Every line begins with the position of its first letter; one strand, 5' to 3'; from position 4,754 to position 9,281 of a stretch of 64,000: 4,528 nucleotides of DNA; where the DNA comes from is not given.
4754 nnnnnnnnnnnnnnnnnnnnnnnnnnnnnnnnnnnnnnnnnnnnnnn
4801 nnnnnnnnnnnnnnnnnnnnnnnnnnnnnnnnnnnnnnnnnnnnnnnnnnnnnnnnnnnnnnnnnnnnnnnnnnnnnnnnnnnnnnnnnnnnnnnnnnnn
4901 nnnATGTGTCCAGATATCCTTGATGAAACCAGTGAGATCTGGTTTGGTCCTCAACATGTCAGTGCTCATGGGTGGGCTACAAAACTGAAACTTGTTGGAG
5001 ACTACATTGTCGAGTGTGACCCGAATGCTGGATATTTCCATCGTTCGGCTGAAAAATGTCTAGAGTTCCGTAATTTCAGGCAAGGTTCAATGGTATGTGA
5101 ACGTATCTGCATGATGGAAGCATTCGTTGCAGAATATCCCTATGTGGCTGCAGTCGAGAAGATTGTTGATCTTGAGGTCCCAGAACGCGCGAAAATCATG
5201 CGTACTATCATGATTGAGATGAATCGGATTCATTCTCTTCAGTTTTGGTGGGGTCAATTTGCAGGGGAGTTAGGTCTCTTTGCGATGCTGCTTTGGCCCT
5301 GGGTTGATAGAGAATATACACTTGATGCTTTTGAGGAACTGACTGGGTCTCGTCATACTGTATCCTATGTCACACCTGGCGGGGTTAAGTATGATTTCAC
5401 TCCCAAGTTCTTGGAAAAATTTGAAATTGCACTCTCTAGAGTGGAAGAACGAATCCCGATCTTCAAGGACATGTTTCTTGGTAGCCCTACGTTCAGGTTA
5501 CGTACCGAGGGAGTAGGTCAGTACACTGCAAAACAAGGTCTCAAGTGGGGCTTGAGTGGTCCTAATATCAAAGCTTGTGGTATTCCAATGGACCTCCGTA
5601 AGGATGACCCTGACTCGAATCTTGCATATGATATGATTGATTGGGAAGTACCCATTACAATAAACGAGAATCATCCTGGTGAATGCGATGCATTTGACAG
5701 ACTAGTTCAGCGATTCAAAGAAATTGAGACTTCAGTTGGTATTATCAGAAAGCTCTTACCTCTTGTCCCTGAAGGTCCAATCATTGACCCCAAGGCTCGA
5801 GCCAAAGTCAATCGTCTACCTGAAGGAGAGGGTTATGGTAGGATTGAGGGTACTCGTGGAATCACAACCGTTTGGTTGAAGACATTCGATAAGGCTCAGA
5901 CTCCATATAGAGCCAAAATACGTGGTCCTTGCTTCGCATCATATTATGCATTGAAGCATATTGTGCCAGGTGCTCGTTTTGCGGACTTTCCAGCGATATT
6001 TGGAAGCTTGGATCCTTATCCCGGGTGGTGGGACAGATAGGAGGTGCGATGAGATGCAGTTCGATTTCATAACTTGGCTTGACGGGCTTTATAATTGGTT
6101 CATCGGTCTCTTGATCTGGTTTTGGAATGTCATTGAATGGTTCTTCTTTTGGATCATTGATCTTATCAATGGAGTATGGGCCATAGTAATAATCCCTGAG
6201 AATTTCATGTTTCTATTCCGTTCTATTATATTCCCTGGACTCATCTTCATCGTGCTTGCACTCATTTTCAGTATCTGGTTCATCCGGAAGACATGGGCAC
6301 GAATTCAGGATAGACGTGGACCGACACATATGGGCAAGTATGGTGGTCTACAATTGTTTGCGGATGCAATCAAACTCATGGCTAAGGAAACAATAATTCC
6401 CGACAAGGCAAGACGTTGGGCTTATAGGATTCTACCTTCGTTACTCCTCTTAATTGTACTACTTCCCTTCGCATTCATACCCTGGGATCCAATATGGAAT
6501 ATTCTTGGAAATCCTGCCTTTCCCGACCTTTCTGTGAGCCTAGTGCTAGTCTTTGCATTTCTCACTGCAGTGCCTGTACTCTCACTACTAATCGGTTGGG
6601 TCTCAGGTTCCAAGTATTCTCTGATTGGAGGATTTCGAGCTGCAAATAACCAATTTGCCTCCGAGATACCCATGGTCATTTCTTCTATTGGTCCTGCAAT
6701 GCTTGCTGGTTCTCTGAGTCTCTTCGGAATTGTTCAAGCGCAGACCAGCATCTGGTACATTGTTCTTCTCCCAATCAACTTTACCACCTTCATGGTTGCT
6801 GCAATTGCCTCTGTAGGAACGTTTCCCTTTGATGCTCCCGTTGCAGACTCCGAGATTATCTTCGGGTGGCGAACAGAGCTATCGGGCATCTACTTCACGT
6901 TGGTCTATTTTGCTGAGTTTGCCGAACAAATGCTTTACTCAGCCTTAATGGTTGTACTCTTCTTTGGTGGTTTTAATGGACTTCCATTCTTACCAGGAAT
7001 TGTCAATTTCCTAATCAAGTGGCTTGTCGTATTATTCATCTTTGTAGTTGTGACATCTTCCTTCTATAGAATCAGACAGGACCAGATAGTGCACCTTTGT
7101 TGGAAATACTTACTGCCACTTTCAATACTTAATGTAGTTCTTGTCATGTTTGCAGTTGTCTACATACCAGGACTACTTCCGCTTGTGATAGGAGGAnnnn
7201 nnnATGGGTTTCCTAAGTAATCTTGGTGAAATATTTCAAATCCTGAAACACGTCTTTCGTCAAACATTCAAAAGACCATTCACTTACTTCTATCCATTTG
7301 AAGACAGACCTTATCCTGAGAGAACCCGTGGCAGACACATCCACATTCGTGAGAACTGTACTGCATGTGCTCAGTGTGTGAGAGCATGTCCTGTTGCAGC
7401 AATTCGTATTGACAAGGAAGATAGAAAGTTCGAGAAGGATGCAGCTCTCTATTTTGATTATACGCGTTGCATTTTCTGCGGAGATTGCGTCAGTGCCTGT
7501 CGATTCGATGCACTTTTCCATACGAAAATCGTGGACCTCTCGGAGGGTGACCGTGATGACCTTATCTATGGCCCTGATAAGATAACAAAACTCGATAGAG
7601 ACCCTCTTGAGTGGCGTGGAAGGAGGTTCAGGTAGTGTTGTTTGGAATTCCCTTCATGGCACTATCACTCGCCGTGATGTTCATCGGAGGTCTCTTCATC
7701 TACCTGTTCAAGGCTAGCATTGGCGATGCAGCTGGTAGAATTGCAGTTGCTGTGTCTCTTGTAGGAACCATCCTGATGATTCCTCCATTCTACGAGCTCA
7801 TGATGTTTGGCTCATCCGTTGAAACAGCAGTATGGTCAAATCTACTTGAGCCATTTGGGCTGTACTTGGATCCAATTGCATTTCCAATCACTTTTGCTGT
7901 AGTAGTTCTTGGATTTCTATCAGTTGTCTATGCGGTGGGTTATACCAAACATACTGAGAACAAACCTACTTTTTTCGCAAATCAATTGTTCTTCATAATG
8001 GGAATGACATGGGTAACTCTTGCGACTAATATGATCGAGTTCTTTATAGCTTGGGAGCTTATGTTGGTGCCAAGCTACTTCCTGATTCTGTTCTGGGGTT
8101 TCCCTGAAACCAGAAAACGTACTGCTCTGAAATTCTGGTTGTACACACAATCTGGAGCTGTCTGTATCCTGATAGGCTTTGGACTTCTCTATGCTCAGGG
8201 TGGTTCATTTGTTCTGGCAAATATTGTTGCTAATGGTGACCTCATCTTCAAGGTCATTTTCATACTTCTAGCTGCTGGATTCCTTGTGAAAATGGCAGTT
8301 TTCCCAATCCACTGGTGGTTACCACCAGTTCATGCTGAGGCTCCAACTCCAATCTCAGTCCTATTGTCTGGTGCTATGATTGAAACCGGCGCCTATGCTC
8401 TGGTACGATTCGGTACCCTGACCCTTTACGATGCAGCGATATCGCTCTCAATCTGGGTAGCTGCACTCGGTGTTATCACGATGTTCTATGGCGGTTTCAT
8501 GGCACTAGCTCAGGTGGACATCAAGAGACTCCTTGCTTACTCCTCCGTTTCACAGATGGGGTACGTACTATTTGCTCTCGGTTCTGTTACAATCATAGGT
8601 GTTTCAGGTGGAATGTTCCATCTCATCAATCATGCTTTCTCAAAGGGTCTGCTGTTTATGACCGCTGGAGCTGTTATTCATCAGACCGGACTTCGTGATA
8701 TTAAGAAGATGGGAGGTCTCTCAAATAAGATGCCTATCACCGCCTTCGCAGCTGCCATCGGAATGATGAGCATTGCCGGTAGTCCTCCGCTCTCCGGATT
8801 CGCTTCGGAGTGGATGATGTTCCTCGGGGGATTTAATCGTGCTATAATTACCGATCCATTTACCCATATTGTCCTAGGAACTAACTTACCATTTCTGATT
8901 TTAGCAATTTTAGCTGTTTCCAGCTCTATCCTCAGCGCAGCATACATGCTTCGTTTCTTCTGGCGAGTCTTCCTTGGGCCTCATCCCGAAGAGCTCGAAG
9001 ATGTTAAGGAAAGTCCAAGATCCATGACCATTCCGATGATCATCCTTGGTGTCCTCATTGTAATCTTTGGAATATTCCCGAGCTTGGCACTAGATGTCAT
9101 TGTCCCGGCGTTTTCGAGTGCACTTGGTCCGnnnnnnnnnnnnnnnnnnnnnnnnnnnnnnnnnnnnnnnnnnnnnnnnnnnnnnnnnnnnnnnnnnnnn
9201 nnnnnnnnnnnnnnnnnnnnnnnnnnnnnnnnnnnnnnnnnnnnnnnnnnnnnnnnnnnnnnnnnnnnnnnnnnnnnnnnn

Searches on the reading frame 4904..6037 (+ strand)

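Call 4: search_protein_families(library=pfam, proteins=[window:4904-6037:+], max_evalue=0.01)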
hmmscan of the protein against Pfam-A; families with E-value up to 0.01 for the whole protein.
window:4904-6037:+ (378 aa): 2 families
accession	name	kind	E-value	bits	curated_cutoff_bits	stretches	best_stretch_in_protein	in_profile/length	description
PF00346.24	Complex1_49kDa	-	2.8e-59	200.9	24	2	123-300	2-171/271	Respiratory-chain NADH dehydrogenase, 49 Kd subunit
PF00374.24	NiFeSe_Hases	-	8.4e-06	25.4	25.8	1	47-111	1-65/508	Nickel-dependent hydrogenase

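Call 32: search_protein_families(library=ncbifam, proteins=[window:4904-6037:+], max_evalue=0.001)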
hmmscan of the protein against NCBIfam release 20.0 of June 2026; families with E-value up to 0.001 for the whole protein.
window:4904-6037:+ (378 aa): 10 families
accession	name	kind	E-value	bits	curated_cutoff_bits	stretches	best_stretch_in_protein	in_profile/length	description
NF004739.1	PRK06075.1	equivalog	9.2e-94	314.3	360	2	11-299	2-283/384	NADH-quinone oxidoreductase subunit D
NF008974.0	PRK12322.1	equivalog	2.4e-78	263.6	522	1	11-371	8-359/366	NADH-quinone oxidoreductase subunit D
TIGR01962.1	NuoD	equivalog_domain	1.8e-77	260.8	459.35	2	12-298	5-284/386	NADH dehydrogenase (quinone) subunit D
NF040602.1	F420_dehyd_FpoD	exception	4.1e-73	246.5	600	1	12-373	10-367/372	F420H2 dehydrogenase subunit FpoD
NF009808.0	PRK13292.1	equivalog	8.7e-63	212.4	1156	2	6-299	404-690/791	NADH-quinone oxidoreductase subunit B/C/D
NF008728.0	PRK11742.1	equivalog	3.3e-62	210.7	840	2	14-293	219-491/598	NADH-quinone oxidoreductase subunit C/D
NF005649.0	PRK07415.1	equivalog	2.9e-58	197.8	583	2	12-299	13-294/394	NAD(P)H-quinone oxidoreductase subunit H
NF007550.0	PRK10170.1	equivalog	3.9e-05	22.3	1101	1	41-121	48-128/597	Ni/Fe-hydrogenase large subunit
NF007778.0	PRK10467.1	equivalog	0.00045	18.6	969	1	41-111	33-103/567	hydrogenase 2 large subunit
TIGR03295.1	frhA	equivalog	0.0009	18.3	392.5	0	47-111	41-105/412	coenzyme F420 hydrogenase subunit alpha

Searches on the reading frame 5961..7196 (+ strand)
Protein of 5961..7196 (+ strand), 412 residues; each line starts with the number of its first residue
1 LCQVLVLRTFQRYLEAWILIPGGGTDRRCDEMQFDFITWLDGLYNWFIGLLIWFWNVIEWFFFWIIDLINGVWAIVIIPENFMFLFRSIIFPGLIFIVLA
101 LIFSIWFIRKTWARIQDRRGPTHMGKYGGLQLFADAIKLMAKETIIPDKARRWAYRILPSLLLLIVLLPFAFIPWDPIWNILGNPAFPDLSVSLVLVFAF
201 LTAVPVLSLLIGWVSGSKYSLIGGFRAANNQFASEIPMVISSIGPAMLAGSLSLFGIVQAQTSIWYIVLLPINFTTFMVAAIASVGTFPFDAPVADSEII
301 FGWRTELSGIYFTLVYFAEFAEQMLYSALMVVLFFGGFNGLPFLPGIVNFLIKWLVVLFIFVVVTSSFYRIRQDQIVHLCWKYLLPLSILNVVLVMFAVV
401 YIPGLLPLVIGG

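Call 4: search_protein_families(library=pfam, proteins=[window:5961-7196:+], max_evalue=0.01)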
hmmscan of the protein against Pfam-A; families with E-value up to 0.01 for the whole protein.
window:5961-7196:+ (412 aa): 1 family
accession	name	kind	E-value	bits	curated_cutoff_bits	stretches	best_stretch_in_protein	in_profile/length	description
PF00146.26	NADHdh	-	9.1e-87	291.6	27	1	94-395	7-297/298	NADH dehydrogenase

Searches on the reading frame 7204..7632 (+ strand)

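Call 53: search_protein_families(library=pfam, proteins=[window:7204-7632:+], max_evalue=0.0001)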
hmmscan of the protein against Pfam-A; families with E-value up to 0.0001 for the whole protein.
window:7204-7632:+ (143 aa): 9 families
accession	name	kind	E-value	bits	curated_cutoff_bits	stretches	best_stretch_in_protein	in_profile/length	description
PF00037.32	Fer4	-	3.4e-14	52.4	21.1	2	83-104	2-23/24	4Fe-4S binding domain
PF12838.12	Fer4_7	-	1.5e-11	45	27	1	51-103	1-52/52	4Fe-4S dicluster domain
PF13187.11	Fer4_9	-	5.1e-10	39.7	27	1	51-102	1-50/52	4Fe-4S dicluster domain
PF12837.12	Fer4_6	-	9.6e-09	35.2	25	0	49-67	6-24/24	4Fe-4S binding domain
PF13237.11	Fer4_10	-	2.5e-08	34.2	25.5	1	48-99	5-52/53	4Fe-4S dicluster domain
PF14697.11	Fer4_21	-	2.9e-08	34.2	35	1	45-68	34-58/59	4Fe-4S dicluster domain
PF12797.12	Fer4_2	-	1e-07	31.9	24.5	0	46-64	4-22/22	4Fe-4S binding domain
PF13484.11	Fer4_16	-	1.5e-06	29.3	30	0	51-73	1-21/66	4Fe-4S double cluster binding domain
PF12800.12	Fer4_4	-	8e-05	23.1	24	0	50-64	2-16/17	4Fe-4S binding domain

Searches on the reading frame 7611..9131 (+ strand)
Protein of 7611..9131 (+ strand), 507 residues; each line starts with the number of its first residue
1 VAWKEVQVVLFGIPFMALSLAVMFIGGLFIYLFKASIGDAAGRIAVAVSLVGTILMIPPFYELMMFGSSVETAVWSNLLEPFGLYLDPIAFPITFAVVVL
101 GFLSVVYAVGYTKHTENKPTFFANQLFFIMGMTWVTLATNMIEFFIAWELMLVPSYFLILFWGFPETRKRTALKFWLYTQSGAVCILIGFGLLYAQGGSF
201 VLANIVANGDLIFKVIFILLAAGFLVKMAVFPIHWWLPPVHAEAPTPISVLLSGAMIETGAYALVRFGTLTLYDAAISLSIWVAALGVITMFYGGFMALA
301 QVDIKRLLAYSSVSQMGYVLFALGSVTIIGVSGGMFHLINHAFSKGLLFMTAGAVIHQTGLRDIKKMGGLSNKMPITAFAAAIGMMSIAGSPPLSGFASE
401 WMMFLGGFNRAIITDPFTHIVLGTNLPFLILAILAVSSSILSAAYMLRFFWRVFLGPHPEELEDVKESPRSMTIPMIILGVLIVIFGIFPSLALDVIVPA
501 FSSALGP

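Call 53: search_protein_families(library=pfam, proteins=[window:7611-9131:+], max_evalue=0.0001)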
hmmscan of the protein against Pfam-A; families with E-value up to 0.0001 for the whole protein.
window:7611-9131:+ (507 aa): 2 families
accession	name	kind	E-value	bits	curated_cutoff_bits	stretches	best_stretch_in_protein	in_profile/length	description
PF00361.26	Proton_antipo_M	-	1.4e-72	244.8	21.5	1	138-413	1-281/294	NADH:quinone oxidoreductase/Mrp antiporter, TM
PF00662.26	Proton_antipo_N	-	7e-05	23.1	24.5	0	81-122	10-51/51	NADH-Ubiquinone oxidoreductase (complex I), chain 5 N-terminus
